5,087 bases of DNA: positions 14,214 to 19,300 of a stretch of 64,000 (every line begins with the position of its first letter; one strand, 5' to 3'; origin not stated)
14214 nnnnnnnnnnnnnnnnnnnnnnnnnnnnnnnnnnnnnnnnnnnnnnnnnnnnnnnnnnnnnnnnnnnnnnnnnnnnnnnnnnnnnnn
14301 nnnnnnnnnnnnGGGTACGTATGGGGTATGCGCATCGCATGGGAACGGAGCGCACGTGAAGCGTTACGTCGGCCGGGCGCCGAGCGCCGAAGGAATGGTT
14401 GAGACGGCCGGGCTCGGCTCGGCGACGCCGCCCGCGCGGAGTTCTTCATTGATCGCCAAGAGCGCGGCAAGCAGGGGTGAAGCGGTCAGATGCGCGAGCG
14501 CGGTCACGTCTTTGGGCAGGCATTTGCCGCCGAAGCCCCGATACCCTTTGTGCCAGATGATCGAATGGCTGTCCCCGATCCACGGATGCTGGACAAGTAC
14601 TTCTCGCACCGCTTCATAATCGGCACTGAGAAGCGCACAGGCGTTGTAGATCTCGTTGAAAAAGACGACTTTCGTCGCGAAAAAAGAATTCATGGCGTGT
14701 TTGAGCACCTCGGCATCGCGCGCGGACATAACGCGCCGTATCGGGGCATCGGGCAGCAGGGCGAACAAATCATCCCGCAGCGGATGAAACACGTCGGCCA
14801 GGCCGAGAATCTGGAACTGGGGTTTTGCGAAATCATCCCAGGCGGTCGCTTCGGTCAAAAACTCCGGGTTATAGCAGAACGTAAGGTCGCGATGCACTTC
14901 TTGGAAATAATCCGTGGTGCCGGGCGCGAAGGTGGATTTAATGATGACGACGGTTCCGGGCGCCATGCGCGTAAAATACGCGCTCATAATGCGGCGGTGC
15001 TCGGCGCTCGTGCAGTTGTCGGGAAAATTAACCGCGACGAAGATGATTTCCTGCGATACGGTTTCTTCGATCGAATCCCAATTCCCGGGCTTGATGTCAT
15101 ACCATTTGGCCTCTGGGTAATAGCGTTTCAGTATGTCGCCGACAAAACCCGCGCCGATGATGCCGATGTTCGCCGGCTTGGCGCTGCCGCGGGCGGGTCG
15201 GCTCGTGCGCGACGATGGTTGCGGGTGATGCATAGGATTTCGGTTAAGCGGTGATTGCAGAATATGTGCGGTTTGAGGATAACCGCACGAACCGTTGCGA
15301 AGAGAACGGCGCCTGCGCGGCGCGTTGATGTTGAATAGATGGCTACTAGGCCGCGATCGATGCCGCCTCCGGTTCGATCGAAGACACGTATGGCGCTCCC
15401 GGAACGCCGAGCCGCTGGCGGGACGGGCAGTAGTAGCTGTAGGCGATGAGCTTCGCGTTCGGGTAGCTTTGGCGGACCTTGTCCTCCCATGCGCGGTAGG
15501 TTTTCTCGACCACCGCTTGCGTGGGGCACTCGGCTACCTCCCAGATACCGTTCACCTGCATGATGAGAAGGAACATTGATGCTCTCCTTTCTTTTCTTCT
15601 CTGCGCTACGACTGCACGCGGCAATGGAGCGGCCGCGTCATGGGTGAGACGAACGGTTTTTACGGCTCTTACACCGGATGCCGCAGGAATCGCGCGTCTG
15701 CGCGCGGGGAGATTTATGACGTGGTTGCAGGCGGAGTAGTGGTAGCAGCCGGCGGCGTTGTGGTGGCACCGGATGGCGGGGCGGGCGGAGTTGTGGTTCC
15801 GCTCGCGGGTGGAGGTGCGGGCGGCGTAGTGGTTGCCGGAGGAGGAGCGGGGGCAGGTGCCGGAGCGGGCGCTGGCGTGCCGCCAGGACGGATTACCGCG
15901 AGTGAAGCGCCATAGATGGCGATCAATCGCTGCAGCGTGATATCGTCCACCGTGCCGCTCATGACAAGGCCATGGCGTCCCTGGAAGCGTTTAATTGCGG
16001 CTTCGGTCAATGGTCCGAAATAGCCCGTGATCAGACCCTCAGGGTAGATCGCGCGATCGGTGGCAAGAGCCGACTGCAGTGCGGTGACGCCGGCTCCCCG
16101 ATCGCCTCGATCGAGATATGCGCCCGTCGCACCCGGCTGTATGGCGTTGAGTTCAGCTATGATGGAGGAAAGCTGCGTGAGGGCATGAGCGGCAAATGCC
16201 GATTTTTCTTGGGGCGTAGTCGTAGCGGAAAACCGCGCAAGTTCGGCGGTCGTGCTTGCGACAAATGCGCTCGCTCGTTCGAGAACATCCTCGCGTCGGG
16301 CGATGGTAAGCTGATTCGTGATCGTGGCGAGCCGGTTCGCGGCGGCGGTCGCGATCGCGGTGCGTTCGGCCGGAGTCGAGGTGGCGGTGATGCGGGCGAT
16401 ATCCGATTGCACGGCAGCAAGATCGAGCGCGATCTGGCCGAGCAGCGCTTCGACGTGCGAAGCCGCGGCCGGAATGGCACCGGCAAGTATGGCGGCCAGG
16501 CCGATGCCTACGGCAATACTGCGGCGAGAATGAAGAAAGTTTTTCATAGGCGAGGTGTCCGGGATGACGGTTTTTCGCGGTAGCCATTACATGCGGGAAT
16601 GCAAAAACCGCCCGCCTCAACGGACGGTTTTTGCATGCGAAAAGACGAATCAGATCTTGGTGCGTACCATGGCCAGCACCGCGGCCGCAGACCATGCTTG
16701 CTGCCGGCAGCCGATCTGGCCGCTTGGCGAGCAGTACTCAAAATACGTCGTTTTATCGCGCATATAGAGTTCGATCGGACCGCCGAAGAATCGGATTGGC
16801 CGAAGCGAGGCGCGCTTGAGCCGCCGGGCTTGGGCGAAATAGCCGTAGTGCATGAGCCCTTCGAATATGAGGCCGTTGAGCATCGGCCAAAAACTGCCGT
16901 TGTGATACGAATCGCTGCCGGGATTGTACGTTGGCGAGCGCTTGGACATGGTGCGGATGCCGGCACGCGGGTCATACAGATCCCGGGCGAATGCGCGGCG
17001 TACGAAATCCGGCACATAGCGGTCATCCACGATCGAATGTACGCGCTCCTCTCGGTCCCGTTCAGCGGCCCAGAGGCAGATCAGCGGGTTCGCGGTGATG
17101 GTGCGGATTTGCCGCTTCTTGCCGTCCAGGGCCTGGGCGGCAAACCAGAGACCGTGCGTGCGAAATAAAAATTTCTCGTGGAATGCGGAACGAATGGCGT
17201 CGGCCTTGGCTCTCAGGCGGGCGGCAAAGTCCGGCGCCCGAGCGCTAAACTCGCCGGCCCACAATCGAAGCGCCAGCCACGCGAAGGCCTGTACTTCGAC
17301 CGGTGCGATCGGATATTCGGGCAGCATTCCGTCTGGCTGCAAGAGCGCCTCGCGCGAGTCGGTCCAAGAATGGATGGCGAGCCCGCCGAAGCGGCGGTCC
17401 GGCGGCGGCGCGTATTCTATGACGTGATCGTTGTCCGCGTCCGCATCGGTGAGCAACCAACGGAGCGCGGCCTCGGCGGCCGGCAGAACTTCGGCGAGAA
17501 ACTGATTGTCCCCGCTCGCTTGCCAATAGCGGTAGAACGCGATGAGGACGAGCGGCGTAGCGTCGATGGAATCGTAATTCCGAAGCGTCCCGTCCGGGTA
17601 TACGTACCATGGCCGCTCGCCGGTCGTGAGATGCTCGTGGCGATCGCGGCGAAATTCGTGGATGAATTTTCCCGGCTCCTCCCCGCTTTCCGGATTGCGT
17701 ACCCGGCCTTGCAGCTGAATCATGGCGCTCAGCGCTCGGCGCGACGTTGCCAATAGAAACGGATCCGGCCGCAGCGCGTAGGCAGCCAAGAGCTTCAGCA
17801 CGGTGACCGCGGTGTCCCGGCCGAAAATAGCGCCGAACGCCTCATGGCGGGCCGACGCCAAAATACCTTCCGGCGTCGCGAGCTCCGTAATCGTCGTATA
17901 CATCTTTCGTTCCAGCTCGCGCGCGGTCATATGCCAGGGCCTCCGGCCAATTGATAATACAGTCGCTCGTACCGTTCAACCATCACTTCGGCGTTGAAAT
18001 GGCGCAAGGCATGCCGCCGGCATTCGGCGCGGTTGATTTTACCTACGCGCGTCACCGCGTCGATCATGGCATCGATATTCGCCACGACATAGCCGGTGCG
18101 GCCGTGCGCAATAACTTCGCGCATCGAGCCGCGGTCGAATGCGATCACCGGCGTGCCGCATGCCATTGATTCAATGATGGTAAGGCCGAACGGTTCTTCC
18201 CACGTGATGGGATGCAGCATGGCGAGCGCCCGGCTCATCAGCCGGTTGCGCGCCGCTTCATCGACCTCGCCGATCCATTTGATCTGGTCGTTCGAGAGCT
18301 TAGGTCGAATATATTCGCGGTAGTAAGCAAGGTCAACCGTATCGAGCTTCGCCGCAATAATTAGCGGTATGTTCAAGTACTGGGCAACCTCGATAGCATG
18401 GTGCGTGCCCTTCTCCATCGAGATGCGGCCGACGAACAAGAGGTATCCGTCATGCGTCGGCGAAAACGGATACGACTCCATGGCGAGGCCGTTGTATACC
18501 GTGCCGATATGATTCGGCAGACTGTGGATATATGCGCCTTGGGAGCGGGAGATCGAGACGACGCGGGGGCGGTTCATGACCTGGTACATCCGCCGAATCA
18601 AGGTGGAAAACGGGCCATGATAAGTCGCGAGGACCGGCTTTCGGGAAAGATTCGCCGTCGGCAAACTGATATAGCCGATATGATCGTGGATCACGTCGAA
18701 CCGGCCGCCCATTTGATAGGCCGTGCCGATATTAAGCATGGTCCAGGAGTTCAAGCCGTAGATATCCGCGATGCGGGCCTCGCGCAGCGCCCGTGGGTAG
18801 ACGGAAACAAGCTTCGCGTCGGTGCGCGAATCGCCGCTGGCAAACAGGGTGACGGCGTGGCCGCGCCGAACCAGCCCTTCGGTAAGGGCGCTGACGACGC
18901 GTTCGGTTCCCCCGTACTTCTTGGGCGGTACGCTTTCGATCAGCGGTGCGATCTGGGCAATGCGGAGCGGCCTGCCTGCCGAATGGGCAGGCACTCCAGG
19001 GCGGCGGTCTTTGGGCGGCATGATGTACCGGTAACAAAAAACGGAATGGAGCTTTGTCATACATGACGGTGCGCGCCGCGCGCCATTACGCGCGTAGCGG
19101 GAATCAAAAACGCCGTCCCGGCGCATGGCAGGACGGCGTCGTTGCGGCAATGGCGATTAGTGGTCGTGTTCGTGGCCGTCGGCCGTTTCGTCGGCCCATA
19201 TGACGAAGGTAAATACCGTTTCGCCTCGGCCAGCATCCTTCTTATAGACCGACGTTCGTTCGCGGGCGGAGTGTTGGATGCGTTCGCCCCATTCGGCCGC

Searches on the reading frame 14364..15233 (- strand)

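Call 84: search_protein_families(library=pfam, proteins=[window:14364-15233:-], max_evalue=0.00001)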
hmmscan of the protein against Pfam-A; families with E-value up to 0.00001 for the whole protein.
window:14364-15233:- (289 aa): 2 families
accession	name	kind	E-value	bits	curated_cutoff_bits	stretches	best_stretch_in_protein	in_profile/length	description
PF00984.24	UDPG_MGDP_dh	-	1.3e-15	57.7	25.4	1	173-252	2-77/94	UDP-glucose/GDP-mannose dehydrogenase family, central domain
PF03721.20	UDPG_MGDP_dh_N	-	5.9e-10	39.5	27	1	57-147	73-177/187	UDP-glucose/GDP-mannose dehydrogenase family, NAD binding domain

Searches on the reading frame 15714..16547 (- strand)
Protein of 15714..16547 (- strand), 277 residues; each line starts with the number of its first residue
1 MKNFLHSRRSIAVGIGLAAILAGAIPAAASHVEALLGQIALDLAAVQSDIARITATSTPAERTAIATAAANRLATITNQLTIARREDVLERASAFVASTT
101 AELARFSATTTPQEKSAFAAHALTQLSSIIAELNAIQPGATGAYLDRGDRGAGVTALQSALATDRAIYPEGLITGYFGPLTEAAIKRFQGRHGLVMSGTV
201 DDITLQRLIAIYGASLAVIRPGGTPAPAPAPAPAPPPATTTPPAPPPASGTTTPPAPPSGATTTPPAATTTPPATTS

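Call 84: search_protein_families(library=pfam, proteins=[window:15714-16547:-], max_evalue=0.00001)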
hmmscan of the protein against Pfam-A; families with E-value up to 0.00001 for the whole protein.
window:15714-16547:- (277 aa): 1 family
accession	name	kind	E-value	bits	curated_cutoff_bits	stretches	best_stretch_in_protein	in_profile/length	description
PF01471.23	PG_binding_1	-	3.1e-12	46.9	23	1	150-208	1-57/57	Putative peptidoglycan binding domain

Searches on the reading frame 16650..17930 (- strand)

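Call 83: search_protein_families(library=pfam, proteins=[window:16650-17930:-], max_evalue=0.00001)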
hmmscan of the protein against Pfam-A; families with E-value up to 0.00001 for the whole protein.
window:16650-17930:- (426 aa): 2 families
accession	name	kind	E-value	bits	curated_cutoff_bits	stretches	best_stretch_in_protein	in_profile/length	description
PF22422.2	MGH1-like_GH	-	7.2e-15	55.8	27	1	220-377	185-326/356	Mannosylglycerate hydrolase MGH1-like glycoside hydrolase domain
PF06202.20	GDE_C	-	7.3e-10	38.8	21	1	111-419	69-366/367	Amylo-alpha-1,6-glucosidase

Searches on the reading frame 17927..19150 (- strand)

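Call 83: search_protein_families(library=pfam, proteins=[window:17927-19150:-], max_evalue=0.00001)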
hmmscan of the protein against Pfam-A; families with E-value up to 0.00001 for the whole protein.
window:17927-19150:- (407 aa): 4 families
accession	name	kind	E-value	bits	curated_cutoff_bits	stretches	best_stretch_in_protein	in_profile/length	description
PF00534.26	Glycos_transf_1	-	3.5e-26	92.2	26.4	1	231-369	12-155/172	Glycosyl transferases group 1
PF13692.12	Glyco_trans_1_4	-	4.6e-21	76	27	1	236-369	3-139/142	Glycosyl transferases group 1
PF13439.12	Glyco_transf_4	-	4.4e-15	56.5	28.5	1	79-222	1-166/170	Glycosyltransferase Family 4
PF13579.12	Glyco_trans_4_4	-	1e-06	29.7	29.7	1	80-190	1-118/158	Glycosyl transferase 4-like domain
